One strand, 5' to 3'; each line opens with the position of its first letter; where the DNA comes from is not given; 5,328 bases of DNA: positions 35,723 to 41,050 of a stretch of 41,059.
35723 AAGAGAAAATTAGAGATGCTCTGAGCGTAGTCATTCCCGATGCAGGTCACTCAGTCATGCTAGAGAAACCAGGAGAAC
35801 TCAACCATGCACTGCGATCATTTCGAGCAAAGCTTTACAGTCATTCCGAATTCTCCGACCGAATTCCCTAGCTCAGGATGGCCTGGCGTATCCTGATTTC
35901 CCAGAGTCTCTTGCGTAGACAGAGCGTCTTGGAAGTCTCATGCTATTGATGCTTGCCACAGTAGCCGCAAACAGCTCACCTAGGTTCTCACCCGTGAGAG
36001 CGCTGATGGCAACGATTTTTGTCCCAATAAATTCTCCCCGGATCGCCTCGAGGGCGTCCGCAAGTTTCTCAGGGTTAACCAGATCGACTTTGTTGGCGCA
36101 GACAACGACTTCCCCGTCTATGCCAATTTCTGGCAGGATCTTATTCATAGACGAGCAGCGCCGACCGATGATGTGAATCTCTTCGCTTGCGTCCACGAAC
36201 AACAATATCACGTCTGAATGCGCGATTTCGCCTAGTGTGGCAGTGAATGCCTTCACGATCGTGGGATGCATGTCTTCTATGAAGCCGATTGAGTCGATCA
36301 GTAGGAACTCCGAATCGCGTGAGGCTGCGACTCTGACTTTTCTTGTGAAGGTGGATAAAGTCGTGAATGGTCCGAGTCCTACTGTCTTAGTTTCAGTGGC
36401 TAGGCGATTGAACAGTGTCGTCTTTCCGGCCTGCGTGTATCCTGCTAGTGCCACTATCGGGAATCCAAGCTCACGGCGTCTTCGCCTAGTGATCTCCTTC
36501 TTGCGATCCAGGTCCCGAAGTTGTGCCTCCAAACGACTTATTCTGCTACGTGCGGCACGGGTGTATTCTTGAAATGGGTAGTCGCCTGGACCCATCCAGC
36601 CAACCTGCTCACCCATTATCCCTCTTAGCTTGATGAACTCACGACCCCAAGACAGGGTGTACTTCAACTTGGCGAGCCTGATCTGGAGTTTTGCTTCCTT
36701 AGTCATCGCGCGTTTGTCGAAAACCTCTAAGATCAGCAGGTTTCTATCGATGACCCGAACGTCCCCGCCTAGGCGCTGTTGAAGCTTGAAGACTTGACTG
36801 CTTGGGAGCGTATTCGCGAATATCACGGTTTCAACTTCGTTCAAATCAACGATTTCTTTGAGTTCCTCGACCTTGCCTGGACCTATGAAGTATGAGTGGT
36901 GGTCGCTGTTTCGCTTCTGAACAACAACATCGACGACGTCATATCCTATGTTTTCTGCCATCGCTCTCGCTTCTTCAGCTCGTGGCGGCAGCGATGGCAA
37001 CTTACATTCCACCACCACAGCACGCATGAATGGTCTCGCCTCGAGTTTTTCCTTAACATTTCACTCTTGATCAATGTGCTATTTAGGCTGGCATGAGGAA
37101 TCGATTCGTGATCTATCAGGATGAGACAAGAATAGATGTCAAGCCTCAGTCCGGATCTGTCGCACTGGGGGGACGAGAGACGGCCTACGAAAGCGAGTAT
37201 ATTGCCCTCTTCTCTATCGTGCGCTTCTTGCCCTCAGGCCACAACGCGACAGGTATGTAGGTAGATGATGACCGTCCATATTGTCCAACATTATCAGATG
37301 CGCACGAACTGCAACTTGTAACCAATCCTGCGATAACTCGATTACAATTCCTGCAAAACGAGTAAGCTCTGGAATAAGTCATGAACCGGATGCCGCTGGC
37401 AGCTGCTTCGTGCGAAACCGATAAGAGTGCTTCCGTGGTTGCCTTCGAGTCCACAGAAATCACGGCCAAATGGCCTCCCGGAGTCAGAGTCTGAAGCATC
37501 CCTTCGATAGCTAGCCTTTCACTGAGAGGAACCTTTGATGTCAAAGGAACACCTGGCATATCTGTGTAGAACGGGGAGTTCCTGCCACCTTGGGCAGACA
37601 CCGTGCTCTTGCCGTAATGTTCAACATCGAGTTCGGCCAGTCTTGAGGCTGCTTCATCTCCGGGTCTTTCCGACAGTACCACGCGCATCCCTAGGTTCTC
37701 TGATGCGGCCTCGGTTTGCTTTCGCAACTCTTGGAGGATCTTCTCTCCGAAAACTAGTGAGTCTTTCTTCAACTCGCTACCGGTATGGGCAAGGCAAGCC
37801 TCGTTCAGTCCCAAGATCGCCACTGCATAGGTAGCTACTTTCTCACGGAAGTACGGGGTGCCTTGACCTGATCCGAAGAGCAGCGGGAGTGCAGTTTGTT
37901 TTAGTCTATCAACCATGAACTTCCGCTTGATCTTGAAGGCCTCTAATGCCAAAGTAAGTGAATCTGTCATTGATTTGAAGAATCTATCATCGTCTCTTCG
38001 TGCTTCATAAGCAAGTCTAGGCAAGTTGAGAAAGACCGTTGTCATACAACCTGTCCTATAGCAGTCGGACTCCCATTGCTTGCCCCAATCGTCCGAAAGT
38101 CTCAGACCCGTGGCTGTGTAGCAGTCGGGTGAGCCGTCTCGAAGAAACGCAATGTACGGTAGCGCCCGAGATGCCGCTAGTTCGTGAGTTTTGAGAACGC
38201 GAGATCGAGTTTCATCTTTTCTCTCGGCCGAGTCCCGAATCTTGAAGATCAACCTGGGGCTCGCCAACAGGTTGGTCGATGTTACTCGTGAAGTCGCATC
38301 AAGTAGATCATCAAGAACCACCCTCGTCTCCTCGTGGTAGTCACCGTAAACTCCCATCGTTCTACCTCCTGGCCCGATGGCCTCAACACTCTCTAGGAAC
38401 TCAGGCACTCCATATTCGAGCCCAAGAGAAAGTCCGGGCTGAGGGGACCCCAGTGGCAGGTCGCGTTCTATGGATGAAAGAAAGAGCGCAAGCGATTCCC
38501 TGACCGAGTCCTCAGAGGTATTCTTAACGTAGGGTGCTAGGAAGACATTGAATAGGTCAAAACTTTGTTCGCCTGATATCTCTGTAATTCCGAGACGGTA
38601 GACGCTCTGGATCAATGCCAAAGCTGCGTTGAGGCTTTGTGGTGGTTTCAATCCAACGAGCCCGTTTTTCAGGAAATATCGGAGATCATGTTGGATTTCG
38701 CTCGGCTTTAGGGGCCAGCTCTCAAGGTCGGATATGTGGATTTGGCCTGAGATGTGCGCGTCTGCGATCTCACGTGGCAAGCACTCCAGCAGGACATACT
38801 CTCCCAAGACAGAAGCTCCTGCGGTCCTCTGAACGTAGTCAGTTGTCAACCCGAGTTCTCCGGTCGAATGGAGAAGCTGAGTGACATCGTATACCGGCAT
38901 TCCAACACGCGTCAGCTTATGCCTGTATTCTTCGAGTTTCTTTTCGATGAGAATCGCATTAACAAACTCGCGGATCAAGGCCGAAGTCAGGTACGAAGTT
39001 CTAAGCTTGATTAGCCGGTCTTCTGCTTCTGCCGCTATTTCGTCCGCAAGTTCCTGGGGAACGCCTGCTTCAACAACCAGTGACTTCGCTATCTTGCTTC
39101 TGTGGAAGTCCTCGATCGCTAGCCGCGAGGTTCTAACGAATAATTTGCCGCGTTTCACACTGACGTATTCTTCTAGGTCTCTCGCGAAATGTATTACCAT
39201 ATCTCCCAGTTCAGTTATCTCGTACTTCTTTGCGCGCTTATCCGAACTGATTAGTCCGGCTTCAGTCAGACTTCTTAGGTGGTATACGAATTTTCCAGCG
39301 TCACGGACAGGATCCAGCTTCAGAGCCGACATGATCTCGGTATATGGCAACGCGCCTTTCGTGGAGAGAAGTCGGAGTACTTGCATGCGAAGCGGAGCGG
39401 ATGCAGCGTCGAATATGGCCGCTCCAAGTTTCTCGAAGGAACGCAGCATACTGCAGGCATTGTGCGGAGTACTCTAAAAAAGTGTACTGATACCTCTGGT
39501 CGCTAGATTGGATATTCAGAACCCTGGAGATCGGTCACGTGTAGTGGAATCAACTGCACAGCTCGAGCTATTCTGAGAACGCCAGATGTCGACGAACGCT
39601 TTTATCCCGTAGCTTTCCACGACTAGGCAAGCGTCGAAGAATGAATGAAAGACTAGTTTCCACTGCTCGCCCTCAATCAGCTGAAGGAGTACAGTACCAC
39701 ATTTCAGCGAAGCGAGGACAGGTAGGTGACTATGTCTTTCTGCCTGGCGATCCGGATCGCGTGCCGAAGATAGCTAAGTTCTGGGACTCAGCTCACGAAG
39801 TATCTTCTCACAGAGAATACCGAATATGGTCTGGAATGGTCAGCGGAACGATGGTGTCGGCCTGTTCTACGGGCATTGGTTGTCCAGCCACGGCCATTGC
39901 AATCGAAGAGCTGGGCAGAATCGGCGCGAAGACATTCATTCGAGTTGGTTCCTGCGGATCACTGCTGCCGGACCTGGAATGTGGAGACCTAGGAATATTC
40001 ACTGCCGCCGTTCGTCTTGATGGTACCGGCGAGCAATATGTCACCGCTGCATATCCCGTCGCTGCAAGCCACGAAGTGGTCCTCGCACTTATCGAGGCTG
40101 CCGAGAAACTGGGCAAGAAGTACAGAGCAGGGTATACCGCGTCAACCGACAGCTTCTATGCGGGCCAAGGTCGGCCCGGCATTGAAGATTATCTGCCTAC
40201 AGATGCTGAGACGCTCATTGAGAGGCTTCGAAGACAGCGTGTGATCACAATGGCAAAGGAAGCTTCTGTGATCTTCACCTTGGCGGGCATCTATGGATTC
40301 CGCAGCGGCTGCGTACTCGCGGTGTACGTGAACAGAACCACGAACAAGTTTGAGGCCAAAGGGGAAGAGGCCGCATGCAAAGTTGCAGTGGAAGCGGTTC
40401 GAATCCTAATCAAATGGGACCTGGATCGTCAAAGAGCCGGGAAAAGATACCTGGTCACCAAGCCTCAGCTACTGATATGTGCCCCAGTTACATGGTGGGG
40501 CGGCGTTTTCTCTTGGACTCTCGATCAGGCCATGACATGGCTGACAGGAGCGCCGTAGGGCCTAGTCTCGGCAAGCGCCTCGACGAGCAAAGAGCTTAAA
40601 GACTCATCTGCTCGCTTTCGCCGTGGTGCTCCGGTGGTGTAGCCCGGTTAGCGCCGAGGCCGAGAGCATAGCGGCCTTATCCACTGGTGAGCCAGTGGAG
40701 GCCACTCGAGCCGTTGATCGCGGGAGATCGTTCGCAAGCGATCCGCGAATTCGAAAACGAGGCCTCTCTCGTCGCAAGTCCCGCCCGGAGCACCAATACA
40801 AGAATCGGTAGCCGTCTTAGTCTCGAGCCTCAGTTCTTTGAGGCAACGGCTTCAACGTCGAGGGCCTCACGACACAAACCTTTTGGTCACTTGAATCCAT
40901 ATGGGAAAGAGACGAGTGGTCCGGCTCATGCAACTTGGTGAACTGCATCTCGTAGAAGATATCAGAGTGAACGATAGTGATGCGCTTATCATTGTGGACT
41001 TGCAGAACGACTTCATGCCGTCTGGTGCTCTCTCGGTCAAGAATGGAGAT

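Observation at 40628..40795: tRNA-Glu gene carrying four introns, two of them inside the T-loop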

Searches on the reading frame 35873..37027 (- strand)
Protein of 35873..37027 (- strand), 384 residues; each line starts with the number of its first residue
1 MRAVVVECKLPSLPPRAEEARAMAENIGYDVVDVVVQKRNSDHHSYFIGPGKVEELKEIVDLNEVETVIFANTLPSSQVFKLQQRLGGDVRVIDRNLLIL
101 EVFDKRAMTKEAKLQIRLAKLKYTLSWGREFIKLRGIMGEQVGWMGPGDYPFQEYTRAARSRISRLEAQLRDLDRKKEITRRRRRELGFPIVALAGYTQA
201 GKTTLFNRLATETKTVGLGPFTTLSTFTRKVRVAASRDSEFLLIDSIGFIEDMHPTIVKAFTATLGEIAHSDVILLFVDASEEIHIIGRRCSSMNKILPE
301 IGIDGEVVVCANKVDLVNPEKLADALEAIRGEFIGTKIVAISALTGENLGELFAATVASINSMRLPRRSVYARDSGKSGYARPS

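Call 8: search_protein_families(library=pfam, proteins=[window:35873-37027:-])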
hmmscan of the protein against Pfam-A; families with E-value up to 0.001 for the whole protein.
window:35873-37027:- (384 aa): 7 families
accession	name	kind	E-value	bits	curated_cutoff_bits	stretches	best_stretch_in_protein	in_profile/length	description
PF13167.11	GTP-bdg_N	-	1.5e-21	77.2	25.4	1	17-103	4-88/89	GTP-binding GTPase N-terminal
PF16360.10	GTP-bdg_M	-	3.5e-14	53.6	29.5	1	106-184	1-79/79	GTP-binding GTPase Middle Region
PF01926.29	MMR_HSR1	-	9.8e-14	51.9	21.9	1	192-294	2-99/113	50S ribosome-binding GTPase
PF00009.33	GTP_EFTU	-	1.5e-07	31.6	26.5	1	268-360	90-186/188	Elongation factor Tu GTP binding domain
PF02421.24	FeoB_N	-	3.1e-07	30.5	27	1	192-354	3-154/156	Ferrous iron transport protein B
PF03193.22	RsgA_GTPase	-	1.2e-05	25.6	30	0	306-354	55-102/174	RsgA GTPase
PF09439.16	SRPRB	-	0.00093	19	25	0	190-246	4-53/178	Signal recognition particle receptor beta subunit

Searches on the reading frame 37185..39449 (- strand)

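Call 8: search_protein_families(library=pfam, proteins=[window:37185-39449:-])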
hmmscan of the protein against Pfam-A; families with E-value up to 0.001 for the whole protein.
window:37185-39449:- (754 aa): 6 families
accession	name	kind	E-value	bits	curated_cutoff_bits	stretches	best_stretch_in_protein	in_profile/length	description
PF13597.11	NRDD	-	2.2e-70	238.4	26.2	1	213-751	19-562/562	Anaerobic ribonucleoside-triphosphate reductase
PF24038.1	DUF7347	-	1.3e-07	32.1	27.6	1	11-87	3-75/77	Domain of unknown function (DUF7347)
PF12840.13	HTH_20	-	2.9e-06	27.6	27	1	18-67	3-48/51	Helix-turn-helix domain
PF03477.21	ATP-cone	-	1.3e-05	26.1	25.8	1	105-175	3-75/88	ATP cone domain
PF14947.12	HTH_45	-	0.00039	20.8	25.5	0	22-93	9-73/77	Winged helix-turn-helix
PF25213.1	HVO_A0261_N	-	0.00066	19.9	35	0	58-98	45-83/86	HVO_A0261 N-terminal domain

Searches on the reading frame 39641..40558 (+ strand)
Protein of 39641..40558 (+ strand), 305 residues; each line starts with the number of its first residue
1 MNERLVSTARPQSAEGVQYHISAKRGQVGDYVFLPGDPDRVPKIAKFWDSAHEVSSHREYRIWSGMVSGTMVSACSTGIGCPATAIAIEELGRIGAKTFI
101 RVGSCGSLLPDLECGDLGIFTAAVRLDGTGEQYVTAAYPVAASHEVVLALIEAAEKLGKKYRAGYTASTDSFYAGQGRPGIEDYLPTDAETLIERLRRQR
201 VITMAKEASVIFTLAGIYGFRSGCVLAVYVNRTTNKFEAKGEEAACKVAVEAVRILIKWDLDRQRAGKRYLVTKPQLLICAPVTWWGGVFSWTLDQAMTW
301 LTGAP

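Call 8: search_protein_families(library=pfam, proteins=[window:39641-40558:+])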
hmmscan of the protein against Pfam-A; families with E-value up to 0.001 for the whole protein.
window:39641-40558:+ (305 aa): 1 family
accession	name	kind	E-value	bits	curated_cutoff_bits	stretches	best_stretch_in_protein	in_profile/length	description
PF01048.26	PNP_UDP_1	-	1.5e-31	110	25.1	1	31-249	2-225/233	Phosphorylase superfamily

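Call 9: find_encoding_contigs(protein=window:39641-40558:+, flank=10000, max_places=10)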
Protein window:39641-40558:+ (305 aa): no gene with exactly this product is on record in the collection.

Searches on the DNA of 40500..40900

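Call 5: search_rna_families(source=window, start=40500, end=40900, threshold=evalue, max_evalue=10, show_alignments=4)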
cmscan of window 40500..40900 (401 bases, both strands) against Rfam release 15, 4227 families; matches with E-value up to 10: 1.
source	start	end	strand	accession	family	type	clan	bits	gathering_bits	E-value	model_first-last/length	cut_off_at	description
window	40568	40632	-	RF03647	mir-7640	Gene; miRNA;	-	13.3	90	8.9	1-60/60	no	mir-7640 microRNA precursor family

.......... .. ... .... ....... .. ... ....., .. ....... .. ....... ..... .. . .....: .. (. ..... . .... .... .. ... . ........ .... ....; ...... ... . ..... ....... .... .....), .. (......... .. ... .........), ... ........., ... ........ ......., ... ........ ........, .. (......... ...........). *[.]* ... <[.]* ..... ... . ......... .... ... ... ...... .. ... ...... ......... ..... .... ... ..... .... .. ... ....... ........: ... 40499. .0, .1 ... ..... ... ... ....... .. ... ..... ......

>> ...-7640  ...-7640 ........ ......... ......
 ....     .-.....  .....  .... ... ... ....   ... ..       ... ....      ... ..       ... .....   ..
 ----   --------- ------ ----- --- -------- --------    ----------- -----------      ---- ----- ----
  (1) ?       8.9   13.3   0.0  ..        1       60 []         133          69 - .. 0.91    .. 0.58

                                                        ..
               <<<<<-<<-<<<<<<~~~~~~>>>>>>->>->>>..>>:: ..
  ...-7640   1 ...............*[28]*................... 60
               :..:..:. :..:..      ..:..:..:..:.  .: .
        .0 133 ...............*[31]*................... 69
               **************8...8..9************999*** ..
